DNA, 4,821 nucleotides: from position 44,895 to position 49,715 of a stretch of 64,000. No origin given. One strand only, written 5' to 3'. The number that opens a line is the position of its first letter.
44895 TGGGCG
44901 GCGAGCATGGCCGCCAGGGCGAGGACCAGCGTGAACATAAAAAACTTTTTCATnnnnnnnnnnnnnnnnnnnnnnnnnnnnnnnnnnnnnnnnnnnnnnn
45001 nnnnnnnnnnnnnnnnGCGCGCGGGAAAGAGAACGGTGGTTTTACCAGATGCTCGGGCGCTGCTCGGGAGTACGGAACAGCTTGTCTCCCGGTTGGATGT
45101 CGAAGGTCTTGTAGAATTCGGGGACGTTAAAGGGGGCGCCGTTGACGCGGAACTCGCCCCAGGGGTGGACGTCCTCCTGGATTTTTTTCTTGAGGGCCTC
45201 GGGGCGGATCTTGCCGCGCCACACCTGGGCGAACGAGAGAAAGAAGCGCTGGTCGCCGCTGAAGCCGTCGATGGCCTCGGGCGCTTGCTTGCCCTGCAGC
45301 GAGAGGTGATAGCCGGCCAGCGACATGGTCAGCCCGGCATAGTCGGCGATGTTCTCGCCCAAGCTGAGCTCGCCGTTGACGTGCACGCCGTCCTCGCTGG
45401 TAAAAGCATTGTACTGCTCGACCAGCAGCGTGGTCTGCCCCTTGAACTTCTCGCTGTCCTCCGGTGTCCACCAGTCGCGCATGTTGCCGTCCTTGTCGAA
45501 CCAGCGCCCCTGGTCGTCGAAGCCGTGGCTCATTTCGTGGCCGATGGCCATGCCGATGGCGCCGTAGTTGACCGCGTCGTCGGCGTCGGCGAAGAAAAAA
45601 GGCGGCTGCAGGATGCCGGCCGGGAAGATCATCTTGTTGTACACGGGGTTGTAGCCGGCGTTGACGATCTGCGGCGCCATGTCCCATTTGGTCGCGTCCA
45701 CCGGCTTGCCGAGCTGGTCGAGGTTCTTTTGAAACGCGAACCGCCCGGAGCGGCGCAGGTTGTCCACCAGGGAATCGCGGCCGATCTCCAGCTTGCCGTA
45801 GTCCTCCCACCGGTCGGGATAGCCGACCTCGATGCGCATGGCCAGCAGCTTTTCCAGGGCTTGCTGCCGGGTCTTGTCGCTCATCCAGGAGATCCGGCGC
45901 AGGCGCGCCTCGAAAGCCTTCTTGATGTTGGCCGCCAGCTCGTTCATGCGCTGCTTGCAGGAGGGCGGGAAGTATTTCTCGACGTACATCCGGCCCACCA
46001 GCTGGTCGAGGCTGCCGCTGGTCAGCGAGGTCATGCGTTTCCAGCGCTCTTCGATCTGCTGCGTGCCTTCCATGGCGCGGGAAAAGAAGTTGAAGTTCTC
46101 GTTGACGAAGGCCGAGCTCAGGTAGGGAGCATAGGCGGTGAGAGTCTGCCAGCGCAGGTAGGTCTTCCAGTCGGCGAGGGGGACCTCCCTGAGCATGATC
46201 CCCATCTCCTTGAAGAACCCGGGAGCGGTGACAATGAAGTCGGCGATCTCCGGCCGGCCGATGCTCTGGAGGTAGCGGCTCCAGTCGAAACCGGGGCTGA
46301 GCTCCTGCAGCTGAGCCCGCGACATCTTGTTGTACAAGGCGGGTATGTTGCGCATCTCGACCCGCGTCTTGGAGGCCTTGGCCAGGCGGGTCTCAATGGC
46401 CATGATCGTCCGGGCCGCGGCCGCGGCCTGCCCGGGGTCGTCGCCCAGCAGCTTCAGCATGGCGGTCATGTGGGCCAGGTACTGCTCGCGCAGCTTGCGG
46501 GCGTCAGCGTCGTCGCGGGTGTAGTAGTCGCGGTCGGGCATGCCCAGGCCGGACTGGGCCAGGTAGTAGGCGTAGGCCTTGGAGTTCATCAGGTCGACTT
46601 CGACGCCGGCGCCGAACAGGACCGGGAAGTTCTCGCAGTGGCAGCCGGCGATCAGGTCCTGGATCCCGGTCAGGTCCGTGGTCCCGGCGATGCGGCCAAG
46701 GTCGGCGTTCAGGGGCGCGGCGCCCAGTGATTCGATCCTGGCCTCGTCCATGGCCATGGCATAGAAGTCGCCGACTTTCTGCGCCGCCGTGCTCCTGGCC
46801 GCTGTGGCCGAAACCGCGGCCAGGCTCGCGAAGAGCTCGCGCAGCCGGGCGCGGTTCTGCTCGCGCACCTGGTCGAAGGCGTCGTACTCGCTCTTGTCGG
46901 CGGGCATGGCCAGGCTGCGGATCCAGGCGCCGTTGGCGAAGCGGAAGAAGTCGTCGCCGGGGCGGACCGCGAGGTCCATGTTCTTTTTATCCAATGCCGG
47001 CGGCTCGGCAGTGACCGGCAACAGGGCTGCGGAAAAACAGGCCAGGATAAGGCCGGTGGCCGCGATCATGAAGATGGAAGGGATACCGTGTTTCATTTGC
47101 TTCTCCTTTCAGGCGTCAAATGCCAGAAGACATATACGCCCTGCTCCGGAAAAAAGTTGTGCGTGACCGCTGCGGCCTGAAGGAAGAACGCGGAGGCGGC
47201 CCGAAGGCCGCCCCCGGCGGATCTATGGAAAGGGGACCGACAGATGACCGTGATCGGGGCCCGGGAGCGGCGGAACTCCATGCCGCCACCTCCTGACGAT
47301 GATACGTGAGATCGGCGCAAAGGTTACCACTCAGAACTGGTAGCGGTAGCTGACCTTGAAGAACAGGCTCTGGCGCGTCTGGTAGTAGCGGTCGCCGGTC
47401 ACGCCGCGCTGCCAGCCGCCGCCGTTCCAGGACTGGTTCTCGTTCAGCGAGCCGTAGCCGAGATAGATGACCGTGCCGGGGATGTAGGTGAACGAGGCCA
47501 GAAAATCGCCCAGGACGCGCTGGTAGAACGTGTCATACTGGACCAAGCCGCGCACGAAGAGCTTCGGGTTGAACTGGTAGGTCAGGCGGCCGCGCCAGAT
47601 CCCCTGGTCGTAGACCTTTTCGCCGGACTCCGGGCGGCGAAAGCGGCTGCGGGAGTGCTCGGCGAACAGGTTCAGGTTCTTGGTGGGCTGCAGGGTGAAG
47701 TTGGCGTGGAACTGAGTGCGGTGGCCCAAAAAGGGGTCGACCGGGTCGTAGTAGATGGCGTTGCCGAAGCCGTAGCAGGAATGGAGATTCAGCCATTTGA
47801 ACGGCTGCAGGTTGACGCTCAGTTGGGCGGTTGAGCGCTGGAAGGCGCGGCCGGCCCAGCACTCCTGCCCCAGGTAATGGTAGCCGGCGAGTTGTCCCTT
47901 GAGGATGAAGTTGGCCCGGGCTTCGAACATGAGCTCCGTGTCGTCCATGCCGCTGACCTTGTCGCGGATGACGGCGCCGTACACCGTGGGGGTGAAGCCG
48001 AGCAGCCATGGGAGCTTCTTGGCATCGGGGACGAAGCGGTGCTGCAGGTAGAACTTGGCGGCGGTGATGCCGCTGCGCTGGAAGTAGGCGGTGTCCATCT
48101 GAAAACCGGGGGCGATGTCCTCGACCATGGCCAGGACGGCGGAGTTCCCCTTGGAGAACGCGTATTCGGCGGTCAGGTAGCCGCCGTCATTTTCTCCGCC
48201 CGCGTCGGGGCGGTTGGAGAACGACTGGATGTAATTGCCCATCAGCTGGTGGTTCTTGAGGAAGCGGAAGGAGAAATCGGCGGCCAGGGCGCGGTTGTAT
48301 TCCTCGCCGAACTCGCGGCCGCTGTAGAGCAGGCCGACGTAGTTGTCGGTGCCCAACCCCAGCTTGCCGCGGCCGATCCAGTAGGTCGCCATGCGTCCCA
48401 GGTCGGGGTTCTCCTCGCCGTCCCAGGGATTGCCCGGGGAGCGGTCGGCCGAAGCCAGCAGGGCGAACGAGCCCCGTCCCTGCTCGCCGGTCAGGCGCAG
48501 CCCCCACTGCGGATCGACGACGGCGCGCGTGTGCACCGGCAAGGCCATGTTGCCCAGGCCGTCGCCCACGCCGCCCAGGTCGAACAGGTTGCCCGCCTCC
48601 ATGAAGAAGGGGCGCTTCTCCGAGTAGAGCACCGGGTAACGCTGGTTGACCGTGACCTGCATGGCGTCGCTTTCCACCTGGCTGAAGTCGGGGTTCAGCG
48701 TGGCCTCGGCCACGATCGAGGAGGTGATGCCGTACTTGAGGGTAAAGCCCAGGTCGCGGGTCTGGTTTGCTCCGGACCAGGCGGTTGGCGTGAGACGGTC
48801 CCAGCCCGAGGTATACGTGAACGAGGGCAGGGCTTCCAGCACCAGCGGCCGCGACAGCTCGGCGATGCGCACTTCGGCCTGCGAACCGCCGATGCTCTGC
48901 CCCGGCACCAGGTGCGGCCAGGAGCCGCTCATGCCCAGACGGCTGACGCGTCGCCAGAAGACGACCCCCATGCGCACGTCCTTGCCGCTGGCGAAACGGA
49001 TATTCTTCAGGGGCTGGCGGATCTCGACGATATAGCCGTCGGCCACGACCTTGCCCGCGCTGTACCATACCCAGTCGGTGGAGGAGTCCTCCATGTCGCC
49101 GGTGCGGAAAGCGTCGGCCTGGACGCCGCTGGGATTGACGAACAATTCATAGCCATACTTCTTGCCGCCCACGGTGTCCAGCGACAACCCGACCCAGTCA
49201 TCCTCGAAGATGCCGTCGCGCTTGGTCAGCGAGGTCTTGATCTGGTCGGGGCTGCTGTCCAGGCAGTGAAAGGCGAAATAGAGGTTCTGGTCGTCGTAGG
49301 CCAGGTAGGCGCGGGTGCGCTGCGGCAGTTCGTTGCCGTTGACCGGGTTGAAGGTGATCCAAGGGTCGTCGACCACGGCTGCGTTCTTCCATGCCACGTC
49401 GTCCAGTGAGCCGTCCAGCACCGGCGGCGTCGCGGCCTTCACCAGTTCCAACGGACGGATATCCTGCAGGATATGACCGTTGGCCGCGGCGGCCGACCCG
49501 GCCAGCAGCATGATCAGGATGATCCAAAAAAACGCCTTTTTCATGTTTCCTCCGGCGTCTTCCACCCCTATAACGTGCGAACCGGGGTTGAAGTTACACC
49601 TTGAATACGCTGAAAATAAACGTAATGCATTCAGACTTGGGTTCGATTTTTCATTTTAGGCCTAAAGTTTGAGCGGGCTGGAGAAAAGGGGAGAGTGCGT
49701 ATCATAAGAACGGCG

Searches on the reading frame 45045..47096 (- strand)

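Call 51: search_protein_families(library=pfam, proteins=[window:45045-47096:-], max_evalue=0.00001)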
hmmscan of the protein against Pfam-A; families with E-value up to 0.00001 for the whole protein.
window:45045-47096:- (684 aa): 2 families
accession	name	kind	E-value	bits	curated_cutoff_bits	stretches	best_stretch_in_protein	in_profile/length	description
PF05649.18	Peptidase_M13_N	-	8e-121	404.5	32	1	46-427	1-381/381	Peptidase family M13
PF01431.27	Peptidase_M13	-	1.5e-66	224.4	24.5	1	479-680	1-204/205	Peptidase family M13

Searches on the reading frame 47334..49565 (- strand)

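Call 51: search_protein_families(library=pfam, proteins=[window:47334-49565:-], max_evalue=0.00001)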
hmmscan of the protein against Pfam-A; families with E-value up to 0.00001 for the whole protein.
window:47334-49565:- (744 aa): 2 families
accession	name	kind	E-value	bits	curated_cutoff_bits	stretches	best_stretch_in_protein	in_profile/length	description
PF19313.5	DUF5916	-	3.5e-12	46.3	22.6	1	267-332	23-87/572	Domain of unknown function (DUF5916)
PF06452.16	CBM9_1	-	9.2e-06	26.1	23.4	0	50-194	1-139/185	Carbohydrate family 9 binding domain-like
